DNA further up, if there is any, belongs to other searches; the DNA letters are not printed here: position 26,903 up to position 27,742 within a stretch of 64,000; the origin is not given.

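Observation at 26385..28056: Island cargo operon: exported SNase nuclease plus two YbjQ/UPF0145 paralogues with different N-terminal sensor-like modules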

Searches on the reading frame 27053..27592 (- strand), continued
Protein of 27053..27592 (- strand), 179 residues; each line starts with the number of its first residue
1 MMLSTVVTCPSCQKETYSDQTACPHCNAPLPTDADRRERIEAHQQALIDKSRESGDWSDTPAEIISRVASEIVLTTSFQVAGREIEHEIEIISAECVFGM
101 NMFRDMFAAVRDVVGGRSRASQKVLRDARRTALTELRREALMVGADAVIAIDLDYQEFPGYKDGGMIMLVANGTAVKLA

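Call 81: find_encoding_contigs(protein=P0252, flank=5000, max_places=2)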
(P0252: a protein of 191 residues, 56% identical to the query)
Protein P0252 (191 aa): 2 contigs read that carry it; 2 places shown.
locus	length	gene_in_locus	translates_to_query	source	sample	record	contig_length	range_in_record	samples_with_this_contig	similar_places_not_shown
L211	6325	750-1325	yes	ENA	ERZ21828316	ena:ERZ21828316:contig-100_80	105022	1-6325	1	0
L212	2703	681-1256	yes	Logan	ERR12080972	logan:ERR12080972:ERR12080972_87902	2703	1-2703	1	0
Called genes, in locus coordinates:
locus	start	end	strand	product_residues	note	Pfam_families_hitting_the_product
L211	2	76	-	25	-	?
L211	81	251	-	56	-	-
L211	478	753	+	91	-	-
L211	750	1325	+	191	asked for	PF01906:YbjQ_1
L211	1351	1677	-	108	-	PF12844:HTH_19, PF13443:HTH_26, PF13560:HTH_31, PF01381:HTH_3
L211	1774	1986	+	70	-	-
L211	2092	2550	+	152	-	-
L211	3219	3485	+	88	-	PF10073:GapR_DNA-bd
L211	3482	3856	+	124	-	-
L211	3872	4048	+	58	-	-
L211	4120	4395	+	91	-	-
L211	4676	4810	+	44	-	-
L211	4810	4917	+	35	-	-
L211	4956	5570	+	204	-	-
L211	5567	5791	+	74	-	-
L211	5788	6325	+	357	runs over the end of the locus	PF07120:DUF1376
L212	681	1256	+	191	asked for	PF01906:YbjQ_1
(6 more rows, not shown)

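Call 82: find_encoding_contigs(protein=P0262, flank=5000, max_places=2)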
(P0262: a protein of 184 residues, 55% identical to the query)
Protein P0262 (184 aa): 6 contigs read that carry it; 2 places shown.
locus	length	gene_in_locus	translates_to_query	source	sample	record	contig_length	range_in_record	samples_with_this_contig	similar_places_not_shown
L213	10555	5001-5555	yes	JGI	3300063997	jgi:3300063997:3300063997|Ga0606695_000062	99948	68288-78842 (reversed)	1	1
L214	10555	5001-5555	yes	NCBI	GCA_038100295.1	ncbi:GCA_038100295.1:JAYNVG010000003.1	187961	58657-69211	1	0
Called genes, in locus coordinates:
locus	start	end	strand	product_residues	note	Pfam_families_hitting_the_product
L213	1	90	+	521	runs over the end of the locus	-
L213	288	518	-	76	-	-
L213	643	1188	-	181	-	PF06684:AA_synth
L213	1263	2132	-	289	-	PF20434:BD-FAE, PF07859:Abhydrolase_3 (faint)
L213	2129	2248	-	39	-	-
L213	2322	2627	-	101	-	-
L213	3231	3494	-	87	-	-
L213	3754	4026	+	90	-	-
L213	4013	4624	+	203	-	PF08238:Sel1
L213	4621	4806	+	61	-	-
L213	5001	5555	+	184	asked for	PF01906:YbjQ_1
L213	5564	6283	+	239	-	-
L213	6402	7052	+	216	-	-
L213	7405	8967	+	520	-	-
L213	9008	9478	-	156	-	PF05099:TerB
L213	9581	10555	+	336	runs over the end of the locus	PF09982:LpxR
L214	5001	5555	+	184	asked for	PF01906:YbjQ_1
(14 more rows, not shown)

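Call 83: find_encoding_contigs(protein=P0263, flank=5000, max_places=2)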
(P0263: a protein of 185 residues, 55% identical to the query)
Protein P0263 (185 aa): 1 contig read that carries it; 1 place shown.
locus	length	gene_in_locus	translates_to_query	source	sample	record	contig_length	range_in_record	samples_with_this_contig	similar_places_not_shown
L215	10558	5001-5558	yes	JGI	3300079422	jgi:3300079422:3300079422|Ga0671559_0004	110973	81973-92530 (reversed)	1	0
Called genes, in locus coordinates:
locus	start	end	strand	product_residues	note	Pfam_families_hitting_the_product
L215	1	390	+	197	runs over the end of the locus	PF00805:Pentapeptide (weak), PF13599:Pentapeptide_4, PF13576:Pentapeptide_3 (weak), PF00805:Pentapeptide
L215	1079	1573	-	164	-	-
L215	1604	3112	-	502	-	-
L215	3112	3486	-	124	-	PF21983:NikA-like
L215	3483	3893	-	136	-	-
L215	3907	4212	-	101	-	-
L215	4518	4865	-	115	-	-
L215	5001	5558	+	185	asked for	PF01906:YbjQ_1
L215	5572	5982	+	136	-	-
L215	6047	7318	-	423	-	-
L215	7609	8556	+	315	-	PF02384:N6_Mtase (faint)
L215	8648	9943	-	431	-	PF22022:Phage_int_M (faint), PF14659:Phage_int_SAM_3 (weak)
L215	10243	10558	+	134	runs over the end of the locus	PF00072:Response_reg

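Call 92: search_dna_similar(query=window:27053-27592:-, collection=plasmids, mode=protein, max_rows=30, max_evalue=1e-15)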
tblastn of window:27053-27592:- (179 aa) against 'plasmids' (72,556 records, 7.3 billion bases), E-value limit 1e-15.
Records with a match: 45; places in all: 47; records where one place covers at least 80% of the query: 0.
Best place of each record, by identity: <60% 45.
By first word of the organism name: Bacillus 17; Escherichia 10; Azospirillum 8; Paracoccus 5; Thermus 1; Aureibacter 1; Parabacteroides 1; Vibrio 1; Klebsiella 1.
By predicted mobility (MOB-suite, as given by PLSDB): non-mobilizable 30; conjugative 13; mobilizable 2.
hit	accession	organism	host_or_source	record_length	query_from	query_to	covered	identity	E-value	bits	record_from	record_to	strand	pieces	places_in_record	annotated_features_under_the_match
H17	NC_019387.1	Thermus oshimai JL-2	-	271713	52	176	70%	42.9%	3e-20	94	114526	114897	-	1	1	heavy metal-binding domain-containing protein | cobT: nicotinate-nucleotide--dimethylbenzimidazole phosphoribosyltransferase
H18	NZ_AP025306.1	Aureibacter tunicatorum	-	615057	72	178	60%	46.7%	7e-23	101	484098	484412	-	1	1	heavy metal-binding domain-containing protein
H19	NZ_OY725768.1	Parabacteroides distasonis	-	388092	72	177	59%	45.3%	2e-19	92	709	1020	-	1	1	heavy metal-binding domain-containing protein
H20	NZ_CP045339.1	Vibrio sp. THAF190c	pure culture,Surface of a polyethylene ...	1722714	50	176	71%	37.0%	2e-16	83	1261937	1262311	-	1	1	none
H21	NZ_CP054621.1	Azospirillum oryzae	cell culture,soil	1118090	72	178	60%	43.9%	3e-20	94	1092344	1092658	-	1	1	record has no annotation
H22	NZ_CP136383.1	Bacillus mycoides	whole organism,soil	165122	72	178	60%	43.0%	5e-16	82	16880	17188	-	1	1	heavy metal-binding domain-containing protein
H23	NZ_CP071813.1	Bacillus mycoides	cell culture,soil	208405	67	178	63%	41.1%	4e-16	82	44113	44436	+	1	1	heavy metal-binding domain-containing protein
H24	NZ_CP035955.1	Bacillus mycoides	cell culture,soil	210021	67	178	63%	41.1%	4e-16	82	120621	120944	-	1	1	heavy metal-binding domain-containing protein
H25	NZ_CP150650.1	Bacillus mycoides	cell culture,soil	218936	67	178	63%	41.1%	4e-16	82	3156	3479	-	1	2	heavy metal-binding domain-containing protein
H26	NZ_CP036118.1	Bacillus mycoides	cell culture,soil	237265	67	178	63%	41.1%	4e-16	82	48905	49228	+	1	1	heavy metal-binding domain-containing protein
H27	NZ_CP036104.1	Bacillus mycoides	cell culture,soil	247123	67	178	63%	41.1%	4e-16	82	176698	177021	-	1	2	heavy metal-binding domain-containing protein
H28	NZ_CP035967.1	Bacillus mycoides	cell culture,soil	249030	67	178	63%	41.1%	4e-16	82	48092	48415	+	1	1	heavy metal-binding domain-containing protein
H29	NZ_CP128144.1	Bacillus mycoides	bacterial isolate,field soil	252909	67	178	63%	41.1%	4e-16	82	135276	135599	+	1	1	heavy metal-binding domain-containing protein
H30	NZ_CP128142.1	Bacillus mycoides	bacterial isolate,field soil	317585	67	178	63%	41.1%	4e-16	82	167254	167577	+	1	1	heavy metal-binding domain-containing protein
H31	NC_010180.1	Bacillus mycoides KBAB4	-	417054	67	178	63%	41.1%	4e-16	82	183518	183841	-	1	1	heavy metal-binding domain-containing protein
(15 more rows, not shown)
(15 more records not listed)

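Call 110: search_protein_families(library=pfam, proteins=[L211:478-753:+, L213:5564-6283:+, L215:5572-5982:+], max_evalue=0.01)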
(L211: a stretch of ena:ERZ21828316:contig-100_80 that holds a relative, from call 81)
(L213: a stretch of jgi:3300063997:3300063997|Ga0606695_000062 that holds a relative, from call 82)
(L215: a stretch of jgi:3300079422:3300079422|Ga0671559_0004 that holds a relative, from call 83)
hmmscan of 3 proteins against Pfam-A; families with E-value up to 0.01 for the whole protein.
L211:478-753:+ (91 aa): 0 families

L213:5564-6283:+ (239 aa): 0 families

L215:5572-5982:+ (136 aa): 0 families
